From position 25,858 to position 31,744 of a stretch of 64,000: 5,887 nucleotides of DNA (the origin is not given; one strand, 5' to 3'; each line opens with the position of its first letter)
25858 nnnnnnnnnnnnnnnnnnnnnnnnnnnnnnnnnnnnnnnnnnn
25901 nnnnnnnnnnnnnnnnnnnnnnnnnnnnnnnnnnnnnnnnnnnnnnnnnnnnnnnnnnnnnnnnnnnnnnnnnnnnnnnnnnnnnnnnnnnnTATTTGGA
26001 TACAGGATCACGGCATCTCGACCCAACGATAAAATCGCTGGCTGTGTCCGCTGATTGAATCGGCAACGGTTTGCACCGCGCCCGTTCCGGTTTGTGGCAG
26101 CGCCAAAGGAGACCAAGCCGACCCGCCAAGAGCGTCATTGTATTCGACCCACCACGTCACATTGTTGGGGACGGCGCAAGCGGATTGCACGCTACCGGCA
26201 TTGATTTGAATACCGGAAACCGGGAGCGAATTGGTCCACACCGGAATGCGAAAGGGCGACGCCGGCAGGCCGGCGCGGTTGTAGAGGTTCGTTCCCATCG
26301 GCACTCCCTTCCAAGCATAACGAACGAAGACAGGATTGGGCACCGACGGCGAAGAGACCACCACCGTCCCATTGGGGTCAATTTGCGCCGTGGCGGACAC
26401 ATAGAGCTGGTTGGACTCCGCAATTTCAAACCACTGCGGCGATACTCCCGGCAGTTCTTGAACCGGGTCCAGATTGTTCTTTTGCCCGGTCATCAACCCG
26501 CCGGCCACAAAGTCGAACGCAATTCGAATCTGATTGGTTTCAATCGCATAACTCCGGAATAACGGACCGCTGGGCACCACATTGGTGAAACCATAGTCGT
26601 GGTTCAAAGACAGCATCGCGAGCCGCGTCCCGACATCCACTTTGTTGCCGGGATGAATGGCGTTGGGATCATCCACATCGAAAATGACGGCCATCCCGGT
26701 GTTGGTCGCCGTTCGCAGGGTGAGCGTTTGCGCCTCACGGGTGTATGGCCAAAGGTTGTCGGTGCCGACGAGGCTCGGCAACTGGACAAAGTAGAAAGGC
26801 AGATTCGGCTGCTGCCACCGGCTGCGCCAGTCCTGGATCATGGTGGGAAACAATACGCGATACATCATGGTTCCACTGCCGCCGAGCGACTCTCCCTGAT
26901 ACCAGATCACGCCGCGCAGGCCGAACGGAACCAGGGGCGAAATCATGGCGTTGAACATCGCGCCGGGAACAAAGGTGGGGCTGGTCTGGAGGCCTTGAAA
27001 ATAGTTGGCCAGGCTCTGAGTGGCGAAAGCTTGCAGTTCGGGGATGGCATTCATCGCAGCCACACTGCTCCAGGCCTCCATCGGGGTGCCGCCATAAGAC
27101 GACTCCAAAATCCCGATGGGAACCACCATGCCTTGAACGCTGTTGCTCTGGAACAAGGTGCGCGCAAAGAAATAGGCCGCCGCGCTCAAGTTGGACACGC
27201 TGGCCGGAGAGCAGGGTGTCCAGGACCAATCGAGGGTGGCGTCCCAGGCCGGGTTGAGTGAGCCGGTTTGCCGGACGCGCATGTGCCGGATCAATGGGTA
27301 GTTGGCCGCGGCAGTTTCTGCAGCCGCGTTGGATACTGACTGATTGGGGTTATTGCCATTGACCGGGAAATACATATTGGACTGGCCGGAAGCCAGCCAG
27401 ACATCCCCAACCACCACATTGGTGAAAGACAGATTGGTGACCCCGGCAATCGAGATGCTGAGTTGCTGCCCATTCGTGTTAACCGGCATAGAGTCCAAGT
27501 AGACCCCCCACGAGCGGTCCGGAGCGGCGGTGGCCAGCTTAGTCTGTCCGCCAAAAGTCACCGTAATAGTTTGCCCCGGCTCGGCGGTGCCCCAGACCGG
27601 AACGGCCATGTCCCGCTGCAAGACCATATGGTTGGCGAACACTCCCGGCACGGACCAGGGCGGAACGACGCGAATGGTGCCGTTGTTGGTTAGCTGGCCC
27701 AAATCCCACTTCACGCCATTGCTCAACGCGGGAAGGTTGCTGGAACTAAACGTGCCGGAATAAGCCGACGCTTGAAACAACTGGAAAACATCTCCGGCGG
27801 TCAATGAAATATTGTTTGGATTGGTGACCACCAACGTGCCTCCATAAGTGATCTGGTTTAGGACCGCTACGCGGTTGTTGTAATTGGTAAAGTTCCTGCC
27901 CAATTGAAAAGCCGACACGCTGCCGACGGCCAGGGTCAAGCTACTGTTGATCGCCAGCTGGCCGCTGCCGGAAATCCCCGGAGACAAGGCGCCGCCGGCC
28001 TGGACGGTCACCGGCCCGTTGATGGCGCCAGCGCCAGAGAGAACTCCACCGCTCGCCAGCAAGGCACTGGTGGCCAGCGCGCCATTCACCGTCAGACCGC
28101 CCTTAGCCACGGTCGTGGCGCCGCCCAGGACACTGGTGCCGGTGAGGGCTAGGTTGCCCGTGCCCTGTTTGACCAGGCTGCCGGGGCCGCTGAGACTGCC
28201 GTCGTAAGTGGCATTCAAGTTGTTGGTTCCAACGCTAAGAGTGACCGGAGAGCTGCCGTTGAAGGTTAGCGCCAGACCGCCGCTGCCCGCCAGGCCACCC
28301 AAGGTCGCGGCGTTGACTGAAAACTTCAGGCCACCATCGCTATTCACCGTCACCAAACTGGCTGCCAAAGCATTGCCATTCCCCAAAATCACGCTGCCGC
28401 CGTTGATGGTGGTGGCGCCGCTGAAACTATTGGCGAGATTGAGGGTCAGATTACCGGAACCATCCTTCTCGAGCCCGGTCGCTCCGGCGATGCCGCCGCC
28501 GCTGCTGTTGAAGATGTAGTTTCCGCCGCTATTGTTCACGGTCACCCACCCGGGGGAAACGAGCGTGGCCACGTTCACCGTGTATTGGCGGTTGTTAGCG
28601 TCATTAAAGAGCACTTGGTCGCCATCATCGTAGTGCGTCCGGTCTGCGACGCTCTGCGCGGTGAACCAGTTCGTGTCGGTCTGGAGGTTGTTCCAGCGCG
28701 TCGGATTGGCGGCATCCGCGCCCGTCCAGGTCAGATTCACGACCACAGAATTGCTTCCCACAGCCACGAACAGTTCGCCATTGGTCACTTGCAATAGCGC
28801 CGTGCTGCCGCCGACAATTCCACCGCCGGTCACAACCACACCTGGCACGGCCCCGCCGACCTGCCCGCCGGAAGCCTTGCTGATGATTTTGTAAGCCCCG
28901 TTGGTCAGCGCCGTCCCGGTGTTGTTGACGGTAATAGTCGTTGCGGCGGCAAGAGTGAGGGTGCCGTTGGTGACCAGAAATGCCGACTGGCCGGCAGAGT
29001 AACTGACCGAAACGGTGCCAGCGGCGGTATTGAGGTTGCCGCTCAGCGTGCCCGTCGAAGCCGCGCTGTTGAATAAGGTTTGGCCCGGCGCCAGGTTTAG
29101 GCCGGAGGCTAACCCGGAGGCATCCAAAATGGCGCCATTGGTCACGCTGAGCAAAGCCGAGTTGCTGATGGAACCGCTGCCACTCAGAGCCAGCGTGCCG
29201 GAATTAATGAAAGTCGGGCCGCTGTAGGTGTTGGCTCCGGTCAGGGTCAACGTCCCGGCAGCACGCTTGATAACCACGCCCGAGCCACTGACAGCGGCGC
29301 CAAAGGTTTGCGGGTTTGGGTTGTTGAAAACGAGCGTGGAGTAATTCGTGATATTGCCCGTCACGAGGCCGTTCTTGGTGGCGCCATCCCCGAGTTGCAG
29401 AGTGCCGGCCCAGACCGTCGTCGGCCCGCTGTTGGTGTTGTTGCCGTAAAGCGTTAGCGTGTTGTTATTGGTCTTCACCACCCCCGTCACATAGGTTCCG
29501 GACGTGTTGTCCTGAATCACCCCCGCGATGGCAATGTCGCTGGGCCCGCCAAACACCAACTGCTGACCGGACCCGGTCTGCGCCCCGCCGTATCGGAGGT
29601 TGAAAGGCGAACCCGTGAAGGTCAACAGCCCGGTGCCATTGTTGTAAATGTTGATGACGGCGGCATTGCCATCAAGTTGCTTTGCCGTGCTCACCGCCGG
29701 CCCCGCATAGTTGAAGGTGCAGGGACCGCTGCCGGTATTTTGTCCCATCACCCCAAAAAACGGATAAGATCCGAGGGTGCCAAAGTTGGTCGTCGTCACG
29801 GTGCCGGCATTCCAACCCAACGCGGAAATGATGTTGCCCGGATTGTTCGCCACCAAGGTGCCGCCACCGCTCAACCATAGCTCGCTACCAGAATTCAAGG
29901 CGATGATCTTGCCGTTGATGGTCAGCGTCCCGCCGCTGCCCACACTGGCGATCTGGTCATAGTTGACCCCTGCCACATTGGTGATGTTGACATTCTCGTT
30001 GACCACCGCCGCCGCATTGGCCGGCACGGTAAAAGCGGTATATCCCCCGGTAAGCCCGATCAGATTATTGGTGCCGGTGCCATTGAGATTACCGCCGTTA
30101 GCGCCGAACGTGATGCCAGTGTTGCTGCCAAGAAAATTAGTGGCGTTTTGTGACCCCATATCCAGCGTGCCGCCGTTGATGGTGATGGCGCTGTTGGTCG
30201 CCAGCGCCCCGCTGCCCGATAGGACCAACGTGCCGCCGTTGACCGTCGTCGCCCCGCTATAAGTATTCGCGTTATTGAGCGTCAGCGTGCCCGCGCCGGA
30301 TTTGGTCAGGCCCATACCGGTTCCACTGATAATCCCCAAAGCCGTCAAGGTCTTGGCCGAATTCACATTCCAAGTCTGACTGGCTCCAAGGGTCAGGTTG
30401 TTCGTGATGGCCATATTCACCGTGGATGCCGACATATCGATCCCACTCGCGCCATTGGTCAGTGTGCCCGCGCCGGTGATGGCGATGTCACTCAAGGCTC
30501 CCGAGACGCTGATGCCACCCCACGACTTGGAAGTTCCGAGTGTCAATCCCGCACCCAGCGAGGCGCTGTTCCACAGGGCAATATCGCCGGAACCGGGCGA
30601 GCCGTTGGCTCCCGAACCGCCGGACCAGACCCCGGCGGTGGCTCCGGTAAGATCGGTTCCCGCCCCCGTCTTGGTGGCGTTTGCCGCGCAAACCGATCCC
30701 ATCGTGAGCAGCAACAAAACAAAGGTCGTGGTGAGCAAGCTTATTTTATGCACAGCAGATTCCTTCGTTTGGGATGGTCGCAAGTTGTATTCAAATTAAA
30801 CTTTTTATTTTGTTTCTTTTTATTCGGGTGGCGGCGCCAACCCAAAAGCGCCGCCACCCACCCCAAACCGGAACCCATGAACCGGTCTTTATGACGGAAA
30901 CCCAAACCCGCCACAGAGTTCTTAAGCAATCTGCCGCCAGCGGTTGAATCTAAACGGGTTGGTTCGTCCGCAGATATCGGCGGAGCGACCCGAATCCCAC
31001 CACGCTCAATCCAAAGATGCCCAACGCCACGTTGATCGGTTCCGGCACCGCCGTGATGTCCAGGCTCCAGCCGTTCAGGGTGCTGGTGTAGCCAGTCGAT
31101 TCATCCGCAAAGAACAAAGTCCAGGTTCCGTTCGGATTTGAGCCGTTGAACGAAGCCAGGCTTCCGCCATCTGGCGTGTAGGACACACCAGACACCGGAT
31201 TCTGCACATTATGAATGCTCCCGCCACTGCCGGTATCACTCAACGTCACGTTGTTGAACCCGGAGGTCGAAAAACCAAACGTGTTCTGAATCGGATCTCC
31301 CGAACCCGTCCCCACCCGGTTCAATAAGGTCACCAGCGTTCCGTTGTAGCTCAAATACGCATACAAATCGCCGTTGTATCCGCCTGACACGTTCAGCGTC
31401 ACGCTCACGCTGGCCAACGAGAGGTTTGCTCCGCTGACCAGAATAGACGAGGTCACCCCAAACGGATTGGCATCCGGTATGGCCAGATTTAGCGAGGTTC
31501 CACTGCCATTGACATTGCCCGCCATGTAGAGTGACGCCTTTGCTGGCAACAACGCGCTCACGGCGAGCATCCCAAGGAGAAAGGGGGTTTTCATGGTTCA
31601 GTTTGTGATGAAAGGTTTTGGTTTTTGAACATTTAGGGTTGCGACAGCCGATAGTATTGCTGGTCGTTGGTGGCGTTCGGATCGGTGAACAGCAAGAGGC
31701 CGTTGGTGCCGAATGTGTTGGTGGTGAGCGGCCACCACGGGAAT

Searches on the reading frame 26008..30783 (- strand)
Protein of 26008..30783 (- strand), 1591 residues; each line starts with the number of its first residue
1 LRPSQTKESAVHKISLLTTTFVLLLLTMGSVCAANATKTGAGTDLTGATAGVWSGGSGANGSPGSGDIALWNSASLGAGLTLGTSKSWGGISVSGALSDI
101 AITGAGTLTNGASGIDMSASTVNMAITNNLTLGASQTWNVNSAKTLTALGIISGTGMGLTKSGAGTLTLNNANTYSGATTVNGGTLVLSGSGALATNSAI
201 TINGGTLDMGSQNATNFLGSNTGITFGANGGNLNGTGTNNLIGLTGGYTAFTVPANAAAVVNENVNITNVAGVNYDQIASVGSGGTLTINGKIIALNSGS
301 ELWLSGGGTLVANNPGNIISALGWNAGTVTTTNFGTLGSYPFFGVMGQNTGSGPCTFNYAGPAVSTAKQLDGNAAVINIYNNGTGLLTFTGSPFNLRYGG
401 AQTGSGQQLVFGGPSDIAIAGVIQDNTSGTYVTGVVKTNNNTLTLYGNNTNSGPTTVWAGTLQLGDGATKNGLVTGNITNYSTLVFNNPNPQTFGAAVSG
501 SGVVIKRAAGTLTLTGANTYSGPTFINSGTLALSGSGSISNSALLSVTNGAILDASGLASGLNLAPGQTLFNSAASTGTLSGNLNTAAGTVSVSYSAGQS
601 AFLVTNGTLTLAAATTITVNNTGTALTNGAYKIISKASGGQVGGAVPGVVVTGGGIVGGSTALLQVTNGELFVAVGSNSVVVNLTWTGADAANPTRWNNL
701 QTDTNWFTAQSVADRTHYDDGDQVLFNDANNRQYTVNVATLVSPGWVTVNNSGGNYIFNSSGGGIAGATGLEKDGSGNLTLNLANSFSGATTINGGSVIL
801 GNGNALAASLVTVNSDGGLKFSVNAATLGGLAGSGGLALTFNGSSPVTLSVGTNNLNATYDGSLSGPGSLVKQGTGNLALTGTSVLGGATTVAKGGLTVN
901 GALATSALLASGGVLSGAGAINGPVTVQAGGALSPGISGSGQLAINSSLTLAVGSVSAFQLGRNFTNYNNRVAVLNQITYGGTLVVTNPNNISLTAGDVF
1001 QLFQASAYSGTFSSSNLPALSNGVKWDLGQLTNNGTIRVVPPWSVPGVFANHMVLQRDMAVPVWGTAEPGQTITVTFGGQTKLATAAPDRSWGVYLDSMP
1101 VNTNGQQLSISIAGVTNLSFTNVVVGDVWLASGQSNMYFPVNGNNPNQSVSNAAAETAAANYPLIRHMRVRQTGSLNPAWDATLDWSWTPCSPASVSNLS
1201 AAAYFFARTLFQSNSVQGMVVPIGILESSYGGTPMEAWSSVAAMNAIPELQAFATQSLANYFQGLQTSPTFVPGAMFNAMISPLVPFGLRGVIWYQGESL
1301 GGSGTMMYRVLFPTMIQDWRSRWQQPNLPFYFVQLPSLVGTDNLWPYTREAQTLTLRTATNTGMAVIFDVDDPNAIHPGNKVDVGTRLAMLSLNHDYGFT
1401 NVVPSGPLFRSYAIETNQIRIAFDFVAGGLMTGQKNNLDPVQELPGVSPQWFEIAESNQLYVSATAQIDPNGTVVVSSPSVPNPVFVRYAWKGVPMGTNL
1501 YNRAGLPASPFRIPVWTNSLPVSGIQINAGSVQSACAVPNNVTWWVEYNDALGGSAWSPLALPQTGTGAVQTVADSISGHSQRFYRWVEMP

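Call 7: search_protein_families(library=pfam, proteins=[window:26008-30783:-], max_evalue=0.1)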
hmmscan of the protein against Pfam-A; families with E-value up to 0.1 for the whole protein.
window:26008-30783:- (1591 aa): 2 families
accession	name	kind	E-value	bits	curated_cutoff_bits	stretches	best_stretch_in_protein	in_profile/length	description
PF12951.13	PATR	-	8.8e-29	99.7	27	4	159-188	1-30/30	Passenger-associated-transport-repeat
PF03629.24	SASA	-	2.4e-12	47.4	24.8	1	1126-1362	2-191/226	Carbohydrate esterase, sialic acid-specific acetylesterase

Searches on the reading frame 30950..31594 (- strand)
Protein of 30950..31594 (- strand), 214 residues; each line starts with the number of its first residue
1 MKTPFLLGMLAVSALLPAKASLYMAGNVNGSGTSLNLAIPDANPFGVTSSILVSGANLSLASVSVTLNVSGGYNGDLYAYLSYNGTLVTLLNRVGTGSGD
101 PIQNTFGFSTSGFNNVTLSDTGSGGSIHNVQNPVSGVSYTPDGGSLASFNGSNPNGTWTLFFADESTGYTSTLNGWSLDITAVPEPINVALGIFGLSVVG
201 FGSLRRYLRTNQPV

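Call 8: search_protein_families(library=pfam, proteins=[window:30950-31594:-], max_evalue=0.01)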
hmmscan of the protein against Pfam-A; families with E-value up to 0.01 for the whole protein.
window:30950-31594:- (214 aa): 1 family
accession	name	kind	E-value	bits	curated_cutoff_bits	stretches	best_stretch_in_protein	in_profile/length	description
PF01483.27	P_proprotein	-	5.6e-06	26.8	21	1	61-179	2-85/86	Proprotein convertase P-domain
